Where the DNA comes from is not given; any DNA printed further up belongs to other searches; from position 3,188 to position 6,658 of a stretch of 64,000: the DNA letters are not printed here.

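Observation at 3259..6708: Conserved bipartite motif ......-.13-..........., plus a second CGTCAA core ~41-42 bp upstream, in front of both beta-helix paralogs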

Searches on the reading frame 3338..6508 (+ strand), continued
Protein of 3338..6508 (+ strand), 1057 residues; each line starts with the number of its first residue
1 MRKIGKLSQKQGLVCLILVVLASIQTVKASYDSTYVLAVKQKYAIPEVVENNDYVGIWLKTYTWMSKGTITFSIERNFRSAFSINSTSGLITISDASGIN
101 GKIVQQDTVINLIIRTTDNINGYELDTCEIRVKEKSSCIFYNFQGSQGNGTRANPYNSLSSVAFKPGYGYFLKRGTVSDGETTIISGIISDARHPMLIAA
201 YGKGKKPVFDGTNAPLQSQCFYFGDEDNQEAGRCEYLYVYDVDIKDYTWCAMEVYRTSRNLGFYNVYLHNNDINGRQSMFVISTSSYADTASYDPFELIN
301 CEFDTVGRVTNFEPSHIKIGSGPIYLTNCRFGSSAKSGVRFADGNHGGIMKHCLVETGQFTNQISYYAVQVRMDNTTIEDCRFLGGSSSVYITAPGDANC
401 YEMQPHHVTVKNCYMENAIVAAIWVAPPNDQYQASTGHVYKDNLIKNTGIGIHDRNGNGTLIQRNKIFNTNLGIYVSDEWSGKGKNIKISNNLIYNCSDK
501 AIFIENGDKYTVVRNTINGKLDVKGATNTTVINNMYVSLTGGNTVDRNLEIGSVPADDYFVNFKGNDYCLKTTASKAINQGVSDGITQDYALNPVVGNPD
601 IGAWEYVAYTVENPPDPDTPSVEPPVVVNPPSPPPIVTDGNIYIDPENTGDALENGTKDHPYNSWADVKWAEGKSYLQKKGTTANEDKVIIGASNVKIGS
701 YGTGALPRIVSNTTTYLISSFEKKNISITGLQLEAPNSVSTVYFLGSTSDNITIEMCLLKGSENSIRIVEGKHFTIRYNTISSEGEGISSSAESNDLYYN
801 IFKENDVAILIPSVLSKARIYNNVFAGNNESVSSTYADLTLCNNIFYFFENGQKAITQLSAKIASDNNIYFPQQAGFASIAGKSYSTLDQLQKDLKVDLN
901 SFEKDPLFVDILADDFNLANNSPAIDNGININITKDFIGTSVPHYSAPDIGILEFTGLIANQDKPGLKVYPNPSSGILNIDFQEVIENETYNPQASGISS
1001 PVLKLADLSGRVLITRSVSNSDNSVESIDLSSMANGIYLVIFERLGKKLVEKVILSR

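Call 71: search_protein_families(library=phrogs, proteins=[window:3338-6508:+], max_evalue=0.001)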
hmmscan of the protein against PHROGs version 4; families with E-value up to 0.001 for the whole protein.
window:3338-6508:+ (1057 aa): 0 families
